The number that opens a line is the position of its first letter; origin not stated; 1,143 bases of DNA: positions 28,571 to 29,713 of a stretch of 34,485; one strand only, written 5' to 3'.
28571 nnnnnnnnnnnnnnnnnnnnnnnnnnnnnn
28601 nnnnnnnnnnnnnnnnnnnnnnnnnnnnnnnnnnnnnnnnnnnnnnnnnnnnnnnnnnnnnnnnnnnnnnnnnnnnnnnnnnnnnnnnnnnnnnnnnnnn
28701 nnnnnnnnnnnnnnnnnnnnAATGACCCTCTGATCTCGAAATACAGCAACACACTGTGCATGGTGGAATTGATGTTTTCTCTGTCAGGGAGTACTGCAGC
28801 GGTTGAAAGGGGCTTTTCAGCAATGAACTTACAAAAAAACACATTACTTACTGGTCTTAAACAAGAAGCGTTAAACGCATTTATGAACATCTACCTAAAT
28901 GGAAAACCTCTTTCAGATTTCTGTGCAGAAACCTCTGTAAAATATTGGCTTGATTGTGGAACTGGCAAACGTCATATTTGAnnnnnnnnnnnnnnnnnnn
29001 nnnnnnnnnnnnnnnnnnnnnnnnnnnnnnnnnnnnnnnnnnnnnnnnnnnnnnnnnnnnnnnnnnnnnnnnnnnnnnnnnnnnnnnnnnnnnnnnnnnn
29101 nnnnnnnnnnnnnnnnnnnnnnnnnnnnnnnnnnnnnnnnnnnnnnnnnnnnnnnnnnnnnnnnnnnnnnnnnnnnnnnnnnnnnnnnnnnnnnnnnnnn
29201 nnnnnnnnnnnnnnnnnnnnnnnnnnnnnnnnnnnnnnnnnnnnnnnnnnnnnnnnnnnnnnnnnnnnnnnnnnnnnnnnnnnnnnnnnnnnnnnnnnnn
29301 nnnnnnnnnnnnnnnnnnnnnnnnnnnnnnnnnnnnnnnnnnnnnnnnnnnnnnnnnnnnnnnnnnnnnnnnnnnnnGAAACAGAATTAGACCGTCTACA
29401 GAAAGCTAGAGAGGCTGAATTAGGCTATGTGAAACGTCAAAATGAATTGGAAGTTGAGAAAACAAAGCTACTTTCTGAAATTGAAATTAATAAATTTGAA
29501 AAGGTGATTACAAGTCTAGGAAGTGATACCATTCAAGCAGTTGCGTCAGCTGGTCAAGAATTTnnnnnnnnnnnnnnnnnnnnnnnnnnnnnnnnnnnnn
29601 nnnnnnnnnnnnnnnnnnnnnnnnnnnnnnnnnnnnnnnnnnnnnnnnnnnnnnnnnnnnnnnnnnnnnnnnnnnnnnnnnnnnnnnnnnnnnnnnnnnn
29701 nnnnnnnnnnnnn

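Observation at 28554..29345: Textbook nonautonomous hAT element (8-bp TSD, CAGGG TIRs, retained hATC ORF) in MVP intron 12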

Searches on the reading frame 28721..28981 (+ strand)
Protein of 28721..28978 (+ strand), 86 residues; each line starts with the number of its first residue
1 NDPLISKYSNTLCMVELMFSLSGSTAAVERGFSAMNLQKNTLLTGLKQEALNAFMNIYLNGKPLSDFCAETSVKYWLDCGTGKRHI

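Call 8: search_protein_families(library=pfam, proteins=[window:28760-28978:+], max_evalue=10)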
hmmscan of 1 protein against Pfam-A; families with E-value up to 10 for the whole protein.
window:28760-28978:+ (73 aa): 1 family
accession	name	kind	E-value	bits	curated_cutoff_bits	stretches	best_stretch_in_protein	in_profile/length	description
PF05699.19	Dimer_Tnp_hAT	-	0.18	12.1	21.4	1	3-44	39-80/84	hAT family C-terminal dimerisation region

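Call 12: search_protein_families(library=pfam, proteins=[window:28721-28978:+], max_evalue=10)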
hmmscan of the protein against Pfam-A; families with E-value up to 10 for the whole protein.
seq(86 aa): 2 families
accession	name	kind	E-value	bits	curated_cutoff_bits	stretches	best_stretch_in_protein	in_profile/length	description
PF05699.19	Dimer_Tnp_hAT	-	0.018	15.2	21.4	1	6-57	29-80/84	hAT family C-terminal dimerisation region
PF25565.1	Ubiquitin_At1g33420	-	0.23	11.8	27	1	11-60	7-55/92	At1g33420-like, ubiquitin-like domain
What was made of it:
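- On hAT superfamily: Directly, the ORF is sub-threshold: E 0.018, 15.2 bits against a cut-off of 21.4 (call 12).
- The ORF alone is below Pfam's hATC gathering score: 15.2 against 21.4 bits (call 12).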

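Call 14: find_homologous_proteins(query=window:28721-28978:+, max_evalue=0.001)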
Query seq(86 aa) (86 aa): 2 proteins with E <= 0.001 among 2 candidates.
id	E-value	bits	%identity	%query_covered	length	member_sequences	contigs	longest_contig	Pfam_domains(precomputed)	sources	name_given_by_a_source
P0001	1.4e-25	107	81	74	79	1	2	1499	-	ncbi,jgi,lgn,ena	jgi:hypothetical protein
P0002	1.1e-15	75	56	90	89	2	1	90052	-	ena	-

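Call 16: list_cluster_members(proteins=[P0001, P0002])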
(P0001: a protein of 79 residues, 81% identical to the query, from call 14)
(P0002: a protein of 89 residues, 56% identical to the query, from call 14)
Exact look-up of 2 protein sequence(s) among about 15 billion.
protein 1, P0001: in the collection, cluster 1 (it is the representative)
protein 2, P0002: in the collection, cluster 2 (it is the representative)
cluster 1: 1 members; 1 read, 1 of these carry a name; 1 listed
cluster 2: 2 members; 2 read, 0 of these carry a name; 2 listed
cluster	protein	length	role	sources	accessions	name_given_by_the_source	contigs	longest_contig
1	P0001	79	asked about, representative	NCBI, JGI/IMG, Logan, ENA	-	hypothetical protein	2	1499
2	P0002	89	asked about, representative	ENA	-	-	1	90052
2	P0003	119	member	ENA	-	-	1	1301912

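Call 18: find_encoding_contigs(protein=P0001, flank=5000)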
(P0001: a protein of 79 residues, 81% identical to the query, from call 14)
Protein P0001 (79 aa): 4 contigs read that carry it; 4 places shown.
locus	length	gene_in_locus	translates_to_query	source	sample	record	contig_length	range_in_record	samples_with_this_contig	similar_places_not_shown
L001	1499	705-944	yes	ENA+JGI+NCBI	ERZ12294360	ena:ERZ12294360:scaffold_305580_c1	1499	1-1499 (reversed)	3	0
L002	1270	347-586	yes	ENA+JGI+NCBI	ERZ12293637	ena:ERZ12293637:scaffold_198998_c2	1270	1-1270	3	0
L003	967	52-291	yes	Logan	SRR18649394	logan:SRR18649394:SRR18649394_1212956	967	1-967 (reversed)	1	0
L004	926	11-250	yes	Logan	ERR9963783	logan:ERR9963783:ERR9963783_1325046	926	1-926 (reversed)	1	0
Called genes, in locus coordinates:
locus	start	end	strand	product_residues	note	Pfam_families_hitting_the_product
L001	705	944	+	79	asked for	-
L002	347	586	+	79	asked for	-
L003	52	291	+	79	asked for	-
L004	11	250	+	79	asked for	-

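Call 19: find_encoding_contigs(protein=P0003, flank=6000)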
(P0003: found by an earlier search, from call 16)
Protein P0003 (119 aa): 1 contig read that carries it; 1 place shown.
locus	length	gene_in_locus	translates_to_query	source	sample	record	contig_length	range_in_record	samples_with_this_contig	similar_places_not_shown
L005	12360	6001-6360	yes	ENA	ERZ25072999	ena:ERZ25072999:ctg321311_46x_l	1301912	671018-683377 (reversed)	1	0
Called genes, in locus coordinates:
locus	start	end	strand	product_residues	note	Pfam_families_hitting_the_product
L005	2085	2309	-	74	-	-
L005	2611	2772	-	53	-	-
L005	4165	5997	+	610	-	PF25431:zf-C17orf113, PF14291:DUF4371 (faint), PF27073:FAM200-ZBED5_RNase-like (weak)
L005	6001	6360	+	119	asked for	PF05699:Dimer_Tnp_hAT (faint)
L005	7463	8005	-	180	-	PF00078:RVT_1 (weak)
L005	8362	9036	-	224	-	-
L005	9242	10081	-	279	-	-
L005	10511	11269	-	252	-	-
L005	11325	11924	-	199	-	-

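Call 25: find_encoding_contigs(protein=window:28760-28981:+, flank=3000, max_places=10)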
Protein window:28760-28981:+ (73 aa): no gene with exactly this product is on record in the collection.

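Call 35: search_protein_representatives(alignment_id=A1)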
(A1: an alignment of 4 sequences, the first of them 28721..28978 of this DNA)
Query: 4 sequences, 89 profile positions. Proteins with E-value up to 0.001 (for the whole library): 2673; up to 1e-10: 194; up to 1e-30: 2. The best 150 are listed.
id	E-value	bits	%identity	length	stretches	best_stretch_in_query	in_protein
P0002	7.9e-48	176.6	-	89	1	1-89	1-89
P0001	4.1e-40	151.8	-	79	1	11-89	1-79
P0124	4.9e-27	109.9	-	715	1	3-84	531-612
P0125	4.5e-26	106.9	-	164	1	2-85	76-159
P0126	4.4e-24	100.5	-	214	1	1-83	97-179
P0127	1.0e-23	99.3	-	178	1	2-85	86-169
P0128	9.1e-23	96.3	-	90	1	11-86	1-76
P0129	3.3e-22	94.5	-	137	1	2-81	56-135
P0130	8.1e-22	93.2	-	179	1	2-85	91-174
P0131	1.8e-21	92.1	-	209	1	2-85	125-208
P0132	2.4e-21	91.7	-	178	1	3-84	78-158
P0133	2.4e-21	91.7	-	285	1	2-84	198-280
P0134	3.7e-21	91.1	-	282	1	2-84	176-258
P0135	4.7e-21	90.8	-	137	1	3-82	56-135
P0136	5.0e-21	90.7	-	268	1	2-87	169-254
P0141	2.8e-20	88.3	-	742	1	1-84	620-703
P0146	5.2e-19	84.2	-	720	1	2-83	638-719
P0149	1.4e-18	82.8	-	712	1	2-85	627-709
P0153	4.0e-18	81.4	-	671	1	2-85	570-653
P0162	5.3e-17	77.8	-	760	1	2-82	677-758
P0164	7.1e-17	77.4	-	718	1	2-86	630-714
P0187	6.8e-15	71.0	-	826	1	4-86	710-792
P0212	2.8e-13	65.9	-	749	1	2-83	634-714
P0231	1.1e-12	63.9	-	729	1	6-84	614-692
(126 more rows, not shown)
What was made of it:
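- In full-length proteins of 670-830 aa the match lies near the C-terminus (call 35).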

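Call 36: search_protein_families(library=pfam, proteins=[P0124, P0141, P0146, P0149, P0153, P0162, P0164, P0187, P0212, P0231], max_evalue=0.001)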
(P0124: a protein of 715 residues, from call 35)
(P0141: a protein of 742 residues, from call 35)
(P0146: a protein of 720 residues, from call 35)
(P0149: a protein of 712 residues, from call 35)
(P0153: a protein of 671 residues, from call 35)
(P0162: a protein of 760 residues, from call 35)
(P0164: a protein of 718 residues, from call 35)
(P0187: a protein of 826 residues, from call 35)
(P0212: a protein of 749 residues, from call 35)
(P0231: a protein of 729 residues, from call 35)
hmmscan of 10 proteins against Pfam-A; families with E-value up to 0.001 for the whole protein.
P0124 (715 aa): 0 families

P0141 (742 aa): 1 family
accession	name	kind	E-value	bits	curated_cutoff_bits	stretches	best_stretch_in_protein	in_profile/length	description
PF25431.1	zf-C17orf113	-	7.8e-14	51.7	29.5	1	48-107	2-62/63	C17orf113 probable zinc finger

P0146 (720 aa): 2 families
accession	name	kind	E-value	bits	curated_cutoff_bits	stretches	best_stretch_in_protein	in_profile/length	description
PF25431.1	zf-C17orf113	-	4e-08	33.4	29.5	1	76-140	1-61/63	C17orf113 probable zinc finger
PF05699.19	Dimer_Tnp_hAT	-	7.9e-05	22.8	21.4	1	636-684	30-78/84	hAT family C-terminal dimerisation region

P0149 (712 aa): 2 families
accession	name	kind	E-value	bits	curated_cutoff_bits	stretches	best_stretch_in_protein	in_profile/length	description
PF25431.1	zf-C17orf113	-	1e-06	28.9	29.5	1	117-181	2-57/63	C17orf113 probable zinc finger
PF05699.19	Dimer_Tnp_hAT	-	5.3e-05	23.4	21.4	1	629-676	34-81/84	hAT family C-terminal dimerisation region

P0153 (671 aa): 3 families
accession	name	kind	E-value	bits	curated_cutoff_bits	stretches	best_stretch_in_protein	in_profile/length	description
PF05699.19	Dimer_Tnp_hAT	-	7.1e-05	23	21.4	1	565-616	27-78/84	hAT family C-terminal dimerisation region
PF25431.1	zf-C17orf113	-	9.5e-05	22.6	29.5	1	1-51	15-62/63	C17orf113 probable zinc finger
PF09325.15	Vps5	-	0.00032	20.8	27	0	352-461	89-194/236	Vps5 C terminal like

P0162 (760 aa): 1 family
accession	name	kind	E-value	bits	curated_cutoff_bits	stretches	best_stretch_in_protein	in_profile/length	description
PF25431.1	zf-C17orf113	-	0.0003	21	29.5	0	72-94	1-24/63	C17orf113 probable zinc finger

P0164 (718 aa): 3 families
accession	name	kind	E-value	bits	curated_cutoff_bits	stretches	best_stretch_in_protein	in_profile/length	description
PF25431.1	zf-C17orf113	-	9.7e-09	35.4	29.5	1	48-110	1-59/63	C17orf113 probable zinc finger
PF05699.19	Dimer_Tnp_hAT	-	0.00015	22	21.4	1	624-678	26-80/84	hAT family C-terminal dimerisation region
PF14291.11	DUF4371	-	0.00045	20.6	32.1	1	195-286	132-222/237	Domain of unknown function (DUF4371)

P0187 (826 aa): 2 families
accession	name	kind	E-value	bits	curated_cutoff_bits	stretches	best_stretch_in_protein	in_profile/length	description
PF25431.1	zf-C17orf113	-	1.8e-09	37.7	29.5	1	128-190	3-60/63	C17orf113 probable zinc finger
PF05699.19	Dimer_Tnp_hAT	-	0.00021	21.5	21.4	1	698-757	22-81/84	hAT family C-terminal dimerisation region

P0212 (749 aa): 2 families
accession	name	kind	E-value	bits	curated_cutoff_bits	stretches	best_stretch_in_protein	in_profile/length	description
PF25431.1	zf-C17orf113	-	5.7e-11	42.5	29.5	1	65-126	1-62/63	C17orf113 probable zinc finger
PF14291.11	DUF4371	-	2.1e-05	25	32.1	1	219-303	154-234/237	Domain of unknown function (DUF4371)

P0231 (729 aa): 2 families
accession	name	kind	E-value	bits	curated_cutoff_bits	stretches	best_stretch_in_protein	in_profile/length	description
PF25431.1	zf-C17orf113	-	7.9e-10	38.9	29.5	1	56-116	1-61/63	C17orf113 probable zinc finger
PF05699.19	Dimer_Tnp_hAT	-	5.8e-08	32.9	21.4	1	596-658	18-80/84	hAT family C-terminal dimerisation region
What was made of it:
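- Seven match Dimer_Tnp_hAT at E<=0.001, and six reach the gathering score, at the aligned position (call 36).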

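Call 47: find_encoding_contigs(protein=P0124, flank=5000, max_places=4)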
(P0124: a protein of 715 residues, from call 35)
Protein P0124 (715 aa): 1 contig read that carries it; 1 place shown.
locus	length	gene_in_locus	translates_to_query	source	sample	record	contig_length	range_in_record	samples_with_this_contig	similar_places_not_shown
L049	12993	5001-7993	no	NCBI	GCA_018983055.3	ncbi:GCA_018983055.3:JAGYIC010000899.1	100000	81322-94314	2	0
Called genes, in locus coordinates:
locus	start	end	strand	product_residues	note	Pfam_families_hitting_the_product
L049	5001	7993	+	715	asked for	PF14291:DUF4371, PF27073:FAM200-ZBED5_RNase-like (weak)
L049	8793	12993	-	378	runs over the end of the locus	PF00089:Trypsin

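Call 48: find_encoding_contigs(protein=P0125, flank=5000, max_places=4)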
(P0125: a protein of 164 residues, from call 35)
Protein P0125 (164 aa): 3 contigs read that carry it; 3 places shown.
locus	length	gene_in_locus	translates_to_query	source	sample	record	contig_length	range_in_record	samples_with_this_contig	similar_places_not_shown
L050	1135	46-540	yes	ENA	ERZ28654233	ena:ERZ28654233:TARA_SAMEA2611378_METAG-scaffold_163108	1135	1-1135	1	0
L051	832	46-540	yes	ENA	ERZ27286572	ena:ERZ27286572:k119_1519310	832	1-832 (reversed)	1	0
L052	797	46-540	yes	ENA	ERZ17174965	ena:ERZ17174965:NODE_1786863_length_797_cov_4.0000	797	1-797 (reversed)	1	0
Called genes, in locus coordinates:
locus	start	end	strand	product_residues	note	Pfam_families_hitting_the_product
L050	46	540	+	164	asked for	-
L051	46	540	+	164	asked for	-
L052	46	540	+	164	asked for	-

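Call 62: search_solved_structures(query=A1, max_evalue=10)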
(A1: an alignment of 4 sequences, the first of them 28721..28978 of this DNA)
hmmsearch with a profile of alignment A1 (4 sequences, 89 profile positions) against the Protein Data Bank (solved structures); distinct sequences matched with E-value up to 10: 2.
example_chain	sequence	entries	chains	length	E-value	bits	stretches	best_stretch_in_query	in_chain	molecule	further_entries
5jkj_A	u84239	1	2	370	0.23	14.8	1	26-80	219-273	Esterase E22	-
5jkf_A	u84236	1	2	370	0.24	14.8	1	26-80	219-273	Esterase E22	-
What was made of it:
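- Tried and rejected: A profile search of the ORF against PDB sequences gave only noise: an esterase at E 0.23 (call 62).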

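Call 71: find_homologous_proteins(query=P0124, max_evalue=1e-20)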
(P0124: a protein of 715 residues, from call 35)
Query P0124 (715 aa): 16 proteins with E <= 1e-20 among 8000 candidates.
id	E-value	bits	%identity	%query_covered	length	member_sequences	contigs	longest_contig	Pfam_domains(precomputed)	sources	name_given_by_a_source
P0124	0.0e+0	1605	100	100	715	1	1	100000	PF14291.12,PF27073.1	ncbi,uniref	ncbi:zinc finger protein 862-like [Penaeus indicus]|uniref:zinc finger protein 862-like n=1 Tax=Pena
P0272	1.8e-191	657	49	84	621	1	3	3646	PF14291.12,PF27073.1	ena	-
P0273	1.8e-139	485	41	85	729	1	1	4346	PF14291.12,PF27073.1,PF05699.20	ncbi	ncbi:MAG: hAT transposon family protein [Sedimenticola sp.]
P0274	1.0e-129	452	38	85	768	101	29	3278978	PF14291.12,PF27073.1,PF25431.2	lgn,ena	-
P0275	1.2e-119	419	39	78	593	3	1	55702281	PF14291.12,PF27073.1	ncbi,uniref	ncbi:zinc finger protein 862-like [Haliotis asinina]|uniref:zinc finger protein 862-like n=1 Tax=Hal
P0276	1.8e-110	389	34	86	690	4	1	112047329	PF27073.1,PF25431.2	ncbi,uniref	ncbi:zinc finger protein 862-like [Mytilus galloprovincialis]|uniref:zinc finger protein 862-like n=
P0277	6.9e-108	380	34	84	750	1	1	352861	PF25431.2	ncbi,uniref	ncbi:zinc finger protein 862-like [Saccostrea cucullata]|uniref:zinc finger protein 862-like n=1 Tax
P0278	8.9e-104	367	37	76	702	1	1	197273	PF27073.1,PF25431.2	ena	-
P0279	7.7e-99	350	49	50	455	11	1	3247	PF14291.12,PF27073.1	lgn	-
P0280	5.2e-88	315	46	47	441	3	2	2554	PF14291.12,PF27073.1,PF25431.2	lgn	-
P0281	7.1e-72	261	33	66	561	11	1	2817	PF25431.2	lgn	-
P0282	2.7e-52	197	31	54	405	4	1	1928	PF14291.12,PF27073.1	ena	-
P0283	3.3e-52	196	26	82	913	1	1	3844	PF27073.1,PF25431.2,PF05699.20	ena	-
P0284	6.7e-52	195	25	83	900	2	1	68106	PF14291.12,PF27073.1,PF25431.2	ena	-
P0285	9.6e-49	185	32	50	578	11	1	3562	PF14291.12,PF27073.1,PF25431.2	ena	-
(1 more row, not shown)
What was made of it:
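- Closest known: ZNF862 / C17orf113-type domesticated hAT genes of vertebrates. Same: NCBI names them 'zinc finger protein 862-like' (calls 19, 36, 71).
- P0124, 54% identical to the ORF, is named 'zinc finger protein 862-like [Penaeus indicus]' (call 71).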

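Call 72: find_encoding_contigs(protein=P0274, flank=3000, max_places=8)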
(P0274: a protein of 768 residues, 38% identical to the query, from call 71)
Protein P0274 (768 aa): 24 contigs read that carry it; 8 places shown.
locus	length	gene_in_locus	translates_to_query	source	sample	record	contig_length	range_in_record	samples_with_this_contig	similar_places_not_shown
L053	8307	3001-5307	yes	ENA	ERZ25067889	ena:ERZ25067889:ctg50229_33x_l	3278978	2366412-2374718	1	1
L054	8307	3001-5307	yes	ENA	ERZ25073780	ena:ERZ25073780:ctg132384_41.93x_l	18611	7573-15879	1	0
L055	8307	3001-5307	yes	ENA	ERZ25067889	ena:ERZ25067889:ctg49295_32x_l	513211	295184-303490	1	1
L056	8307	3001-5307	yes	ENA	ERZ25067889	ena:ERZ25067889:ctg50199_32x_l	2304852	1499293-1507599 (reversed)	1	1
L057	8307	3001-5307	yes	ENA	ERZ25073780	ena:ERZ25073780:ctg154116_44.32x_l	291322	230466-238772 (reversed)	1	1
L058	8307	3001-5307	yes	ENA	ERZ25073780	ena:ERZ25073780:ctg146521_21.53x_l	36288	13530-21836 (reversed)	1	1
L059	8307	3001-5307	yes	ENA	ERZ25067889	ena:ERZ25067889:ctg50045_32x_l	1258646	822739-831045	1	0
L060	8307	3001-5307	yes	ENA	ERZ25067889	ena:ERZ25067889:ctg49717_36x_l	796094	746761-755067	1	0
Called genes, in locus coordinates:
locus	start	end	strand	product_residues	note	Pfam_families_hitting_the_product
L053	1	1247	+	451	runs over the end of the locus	PF03372:Exo_endo_phos (weak), PF28493:fs1K10_C (weak)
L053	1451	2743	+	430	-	PF00078:RVT_1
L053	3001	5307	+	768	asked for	PF25431:zf-C17orf113 (weak), PF14291:DUF4371, PF27073:FAM200-ZBED5_RNase-like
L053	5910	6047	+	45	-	-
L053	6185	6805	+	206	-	-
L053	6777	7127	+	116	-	-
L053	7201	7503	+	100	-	-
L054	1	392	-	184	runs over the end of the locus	PF04947:Pox_VLTF3 (weak)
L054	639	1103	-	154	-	-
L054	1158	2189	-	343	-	-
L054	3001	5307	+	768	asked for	PF25431:zf-C17orf113 (weak), PF14291:DUF4371, PF27073:FAM200-ZBED5_RNase-like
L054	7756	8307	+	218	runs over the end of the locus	-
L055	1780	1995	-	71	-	-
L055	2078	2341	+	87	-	-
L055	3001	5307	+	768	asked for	PF25431:zf-C17orf113 (weak), PF14291:DUF4371, PF27073:FAM200-ZBED5_RNase-like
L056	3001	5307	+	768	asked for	PF25431:zf-C17orf113 (weak), PF14291:DUF4371, PF27073:FAM200-ZBED5_RNase-like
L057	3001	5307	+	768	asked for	PF25431:zf-C17orf113 (weak), PF14291:DUF4371, PF27073:FAM200-ZBED5_RNase-like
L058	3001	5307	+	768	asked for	PF25431:zf-C17orf113 (weak), PF14291:DUF4371, PF27073:FAM200-ZBED5_RNase-like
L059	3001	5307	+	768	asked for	PF25431:zf-C17orf113 (weak), PF14291:DUF4371, PF27073:FAM200-ZBED5_RNase-like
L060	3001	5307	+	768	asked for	PF25431:zf-C17orf113 (weak), PF14291:DUF4371, PF27073:FAM200-ZBED5_RNase-like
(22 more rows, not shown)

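Call 76: find_encoding_contigs(protein=P0002, flank=7000, max_places=4)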
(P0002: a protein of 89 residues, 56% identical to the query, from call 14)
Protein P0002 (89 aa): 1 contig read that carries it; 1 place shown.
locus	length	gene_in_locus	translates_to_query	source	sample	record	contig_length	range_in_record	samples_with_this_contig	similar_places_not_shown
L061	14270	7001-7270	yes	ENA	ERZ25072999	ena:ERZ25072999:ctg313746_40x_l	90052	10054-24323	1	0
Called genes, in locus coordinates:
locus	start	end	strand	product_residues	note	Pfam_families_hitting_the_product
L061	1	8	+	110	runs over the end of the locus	-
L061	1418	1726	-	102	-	-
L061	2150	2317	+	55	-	-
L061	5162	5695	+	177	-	PF25431:zf-C17orf113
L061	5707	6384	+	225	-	PF14291:DUF4371 (weak), PF27073:FAM200-ZBED5_RNase-like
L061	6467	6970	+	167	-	-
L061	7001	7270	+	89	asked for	-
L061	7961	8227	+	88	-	-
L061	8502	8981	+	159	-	-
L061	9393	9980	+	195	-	-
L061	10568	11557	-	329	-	PF13613:HTH_Tnp_4, PF13359:DDE_Tnp_4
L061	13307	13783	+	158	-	-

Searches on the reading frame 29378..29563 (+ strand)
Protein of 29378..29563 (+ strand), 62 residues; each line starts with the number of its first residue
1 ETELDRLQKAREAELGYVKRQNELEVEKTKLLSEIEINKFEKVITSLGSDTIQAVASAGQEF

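Call 12: search_protein_families(library=pfam, proteins=[window:29378-29563:+], max_evalue=10)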
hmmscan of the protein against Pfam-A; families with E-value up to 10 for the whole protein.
window:29378-29563:+ (62 aa): 1 family
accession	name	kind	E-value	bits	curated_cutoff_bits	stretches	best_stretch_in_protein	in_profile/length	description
PF24539.1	DUF7600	-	0.094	12.5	27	1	9-60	74-122/169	Domain of unknown function (DUF7600)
